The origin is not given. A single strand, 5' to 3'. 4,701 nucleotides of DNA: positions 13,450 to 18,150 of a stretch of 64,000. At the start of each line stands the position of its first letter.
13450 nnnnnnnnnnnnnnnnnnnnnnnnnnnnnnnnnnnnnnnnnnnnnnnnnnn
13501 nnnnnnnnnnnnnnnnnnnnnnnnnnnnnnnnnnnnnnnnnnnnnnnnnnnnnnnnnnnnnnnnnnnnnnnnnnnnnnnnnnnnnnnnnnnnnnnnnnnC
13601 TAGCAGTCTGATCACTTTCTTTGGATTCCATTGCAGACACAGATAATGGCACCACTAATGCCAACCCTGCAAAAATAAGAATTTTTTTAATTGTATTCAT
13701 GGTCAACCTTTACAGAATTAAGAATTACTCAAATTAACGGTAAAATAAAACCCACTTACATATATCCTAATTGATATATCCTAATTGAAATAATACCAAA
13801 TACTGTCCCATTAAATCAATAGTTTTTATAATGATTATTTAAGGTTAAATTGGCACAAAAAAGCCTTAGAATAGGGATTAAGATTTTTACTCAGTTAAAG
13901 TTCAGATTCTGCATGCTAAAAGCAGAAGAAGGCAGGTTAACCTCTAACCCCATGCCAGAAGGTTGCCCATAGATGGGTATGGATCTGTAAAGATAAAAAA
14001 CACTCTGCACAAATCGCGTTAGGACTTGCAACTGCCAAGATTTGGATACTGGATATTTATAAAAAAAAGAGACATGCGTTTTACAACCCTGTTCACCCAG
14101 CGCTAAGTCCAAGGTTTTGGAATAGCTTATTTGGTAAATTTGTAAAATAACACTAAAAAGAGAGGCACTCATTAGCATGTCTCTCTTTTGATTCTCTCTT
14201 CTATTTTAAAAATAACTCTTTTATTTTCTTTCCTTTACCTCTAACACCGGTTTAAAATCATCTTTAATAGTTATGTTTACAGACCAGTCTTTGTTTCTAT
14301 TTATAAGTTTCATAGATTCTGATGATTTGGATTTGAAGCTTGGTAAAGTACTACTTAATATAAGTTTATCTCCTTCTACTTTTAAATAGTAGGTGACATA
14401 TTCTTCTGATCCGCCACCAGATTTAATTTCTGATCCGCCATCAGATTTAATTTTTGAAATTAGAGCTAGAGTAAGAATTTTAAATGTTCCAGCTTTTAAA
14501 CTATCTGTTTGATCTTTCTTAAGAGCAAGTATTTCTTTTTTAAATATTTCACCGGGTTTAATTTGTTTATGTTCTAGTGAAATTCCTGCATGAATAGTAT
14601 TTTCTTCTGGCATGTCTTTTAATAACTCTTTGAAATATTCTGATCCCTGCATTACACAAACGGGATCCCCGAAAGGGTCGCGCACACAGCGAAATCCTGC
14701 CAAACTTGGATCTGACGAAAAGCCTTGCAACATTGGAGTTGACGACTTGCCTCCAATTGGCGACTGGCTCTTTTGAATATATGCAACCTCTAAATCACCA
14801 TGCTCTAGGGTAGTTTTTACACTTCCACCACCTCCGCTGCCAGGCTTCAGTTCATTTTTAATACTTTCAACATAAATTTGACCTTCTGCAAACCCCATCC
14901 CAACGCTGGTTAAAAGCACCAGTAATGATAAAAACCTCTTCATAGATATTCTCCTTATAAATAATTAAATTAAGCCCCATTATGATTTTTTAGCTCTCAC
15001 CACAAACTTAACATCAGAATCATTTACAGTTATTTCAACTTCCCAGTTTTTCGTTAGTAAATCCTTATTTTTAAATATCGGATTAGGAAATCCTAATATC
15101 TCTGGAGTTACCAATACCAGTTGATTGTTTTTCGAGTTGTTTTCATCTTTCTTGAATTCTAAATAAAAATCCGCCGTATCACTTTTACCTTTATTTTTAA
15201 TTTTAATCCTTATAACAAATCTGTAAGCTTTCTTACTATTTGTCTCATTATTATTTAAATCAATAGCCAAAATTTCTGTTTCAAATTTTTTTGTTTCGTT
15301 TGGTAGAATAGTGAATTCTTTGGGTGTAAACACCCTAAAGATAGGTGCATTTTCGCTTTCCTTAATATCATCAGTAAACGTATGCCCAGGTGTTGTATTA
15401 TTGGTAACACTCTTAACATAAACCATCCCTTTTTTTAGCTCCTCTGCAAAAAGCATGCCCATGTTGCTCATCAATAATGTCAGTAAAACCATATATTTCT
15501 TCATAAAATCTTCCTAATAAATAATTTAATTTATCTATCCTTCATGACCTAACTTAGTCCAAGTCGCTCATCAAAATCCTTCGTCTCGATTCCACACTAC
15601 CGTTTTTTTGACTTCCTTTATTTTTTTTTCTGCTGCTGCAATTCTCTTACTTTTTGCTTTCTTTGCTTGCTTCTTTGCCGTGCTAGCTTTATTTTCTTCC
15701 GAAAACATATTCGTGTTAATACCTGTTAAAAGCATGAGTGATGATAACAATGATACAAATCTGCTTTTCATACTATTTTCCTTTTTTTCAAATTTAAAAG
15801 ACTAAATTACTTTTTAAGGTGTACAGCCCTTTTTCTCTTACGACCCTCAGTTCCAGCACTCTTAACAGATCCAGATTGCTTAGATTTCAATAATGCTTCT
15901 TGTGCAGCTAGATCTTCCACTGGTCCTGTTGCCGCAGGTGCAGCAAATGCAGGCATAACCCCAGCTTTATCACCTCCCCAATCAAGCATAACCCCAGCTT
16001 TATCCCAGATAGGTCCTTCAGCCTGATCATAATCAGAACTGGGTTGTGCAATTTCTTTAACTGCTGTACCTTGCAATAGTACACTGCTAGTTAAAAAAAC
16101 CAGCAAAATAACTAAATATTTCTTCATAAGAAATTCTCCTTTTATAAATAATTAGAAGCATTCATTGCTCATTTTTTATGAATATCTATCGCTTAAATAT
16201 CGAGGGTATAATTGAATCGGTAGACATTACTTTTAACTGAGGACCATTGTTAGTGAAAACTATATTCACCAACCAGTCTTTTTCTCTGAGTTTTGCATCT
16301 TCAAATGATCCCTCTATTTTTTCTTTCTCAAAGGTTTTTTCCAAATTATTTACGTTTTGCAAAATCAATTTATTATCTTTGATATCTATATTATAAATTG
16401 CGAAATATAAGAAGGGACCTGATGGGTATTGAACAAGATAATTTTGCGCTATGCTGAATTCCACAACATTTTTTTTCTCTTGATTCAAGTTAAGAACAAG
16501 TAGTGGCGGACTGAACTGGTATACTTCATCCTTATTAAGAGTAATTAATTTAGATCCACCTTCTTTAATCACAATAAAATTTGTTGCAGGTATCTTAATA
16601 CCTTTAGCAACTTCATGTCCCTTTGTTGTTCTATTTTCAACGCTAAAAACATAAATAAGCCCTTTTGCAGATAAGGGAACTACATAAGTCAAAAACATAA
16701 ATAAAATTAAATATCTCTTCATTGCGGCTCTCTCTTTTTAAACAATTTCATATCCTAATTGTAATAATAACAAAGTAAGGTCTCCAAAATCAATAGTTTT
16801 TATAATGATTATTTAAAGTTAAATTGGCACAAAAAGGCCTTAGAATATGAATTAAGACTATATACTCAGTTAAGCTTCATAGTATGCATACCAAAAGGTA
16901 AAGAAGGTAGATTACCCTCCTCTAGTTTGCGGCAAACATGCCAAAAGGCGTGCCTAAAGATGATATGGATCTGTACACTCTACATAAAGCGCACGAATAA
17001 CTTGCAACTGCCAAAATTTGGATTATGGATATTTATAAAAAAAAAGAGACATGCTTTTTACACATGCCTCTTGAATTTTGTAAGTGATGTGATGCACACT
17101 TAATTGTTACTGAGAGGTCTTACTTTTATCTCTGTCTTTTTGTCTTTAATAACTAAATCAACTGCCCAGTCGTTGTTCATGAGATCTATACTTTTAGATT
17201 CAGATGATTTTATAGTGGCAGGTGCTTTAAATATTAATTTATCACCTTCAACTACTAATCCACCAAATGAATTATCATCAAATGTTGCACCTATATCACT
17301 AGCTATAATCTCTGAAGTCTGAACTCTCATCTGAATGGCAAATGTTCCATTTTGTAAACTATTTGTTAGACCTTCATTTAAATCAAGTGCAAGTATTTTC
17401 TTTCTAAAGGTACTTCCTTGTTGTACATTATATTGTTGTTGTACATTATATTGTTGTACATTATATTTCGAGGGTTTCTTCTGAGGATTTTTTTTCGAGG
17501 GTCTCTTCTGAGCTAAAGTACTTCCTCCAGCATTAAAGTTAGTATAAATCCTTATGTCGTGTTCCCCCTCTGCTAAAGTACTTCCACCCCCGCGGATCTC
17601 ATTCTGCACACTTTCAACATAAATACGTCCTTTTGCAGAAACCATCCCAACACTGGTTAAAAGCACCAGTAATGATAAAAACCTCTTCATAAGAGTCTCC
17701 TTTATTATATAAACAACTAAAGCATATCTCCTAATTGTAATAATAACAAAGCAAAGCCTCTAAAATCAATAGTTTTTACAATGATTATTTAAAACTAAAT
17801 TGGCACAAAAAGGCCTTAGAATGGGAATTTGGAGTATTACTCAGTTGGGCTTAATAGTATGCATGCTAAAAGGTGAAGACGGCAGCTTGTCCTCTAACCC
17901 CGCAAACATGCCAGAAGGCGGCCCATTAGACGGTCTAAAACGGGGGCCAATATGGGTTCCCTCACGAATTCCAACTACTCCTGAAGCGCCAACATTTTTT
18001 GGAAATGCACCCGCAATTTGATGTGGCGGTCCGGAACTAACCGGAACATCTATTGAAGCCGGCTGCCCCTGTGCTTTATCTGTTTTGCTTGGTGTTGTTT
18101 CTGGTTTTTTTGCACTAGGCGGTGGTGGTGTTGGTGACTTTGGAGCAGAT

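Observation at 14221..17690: Four-member family of small secreted proteins with conserved N- and C-terminal strands and variable middles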

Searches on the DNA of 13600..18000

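Call 73: search_rna_families(source=window, start=13600, end=18000, threshold=evalue, max_evalue=1)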
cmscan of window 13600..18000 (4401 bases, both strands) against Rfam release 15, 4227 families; matches with E-value up to 1: 1.
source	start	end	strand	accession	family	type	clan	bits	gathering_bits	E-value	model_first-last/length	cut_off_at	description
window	17039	17165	-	RF01775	RsaOG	Gene; sRNA;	-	25.1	50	0.86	1-147/147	no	RNA S.aureus Orsay G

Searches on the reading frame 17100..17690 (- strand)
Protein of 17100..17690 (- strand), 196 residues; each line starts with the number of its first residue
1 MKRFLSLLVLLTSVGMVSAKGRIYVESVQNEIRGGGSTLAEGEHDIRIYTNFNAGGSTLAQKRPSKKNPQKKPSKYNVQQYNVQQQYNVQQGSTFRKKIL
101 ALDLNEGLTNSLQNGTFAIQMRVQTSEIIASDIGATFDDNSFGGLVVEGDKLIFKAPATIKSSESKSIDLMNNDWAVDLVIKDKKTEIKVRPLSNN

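Call 4: search_protein_families(library=pfam, proteins=[window:17100-17690:-], max_evalue=0.1)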
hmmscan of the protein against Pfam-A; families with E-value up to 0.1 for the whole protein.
window:17100-17690:- (196 aa): 1 family
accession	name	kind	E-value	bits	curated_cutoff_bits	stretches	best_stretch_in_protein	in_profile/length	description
PF12956.13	DUF3845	-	0.023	14.7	25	1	9-106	10-107/240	Domain of Unknown Function with PDB structure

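Call 51: search_protein_families(library=ncbifam, proteins=[window:17100-17690:-], max_evalue=0.5)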
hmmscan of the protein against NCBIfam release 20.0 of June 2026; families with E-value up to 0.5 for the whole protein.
window:17100-17690:- (196 aa): 1 family
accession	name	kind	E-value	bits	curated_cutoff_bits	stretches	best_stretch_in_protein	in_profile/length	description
NF041616.1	T2SS_C_SYNERG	exception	0.003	16.9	200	1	32-105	133-207/296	type II secretion system protein GspC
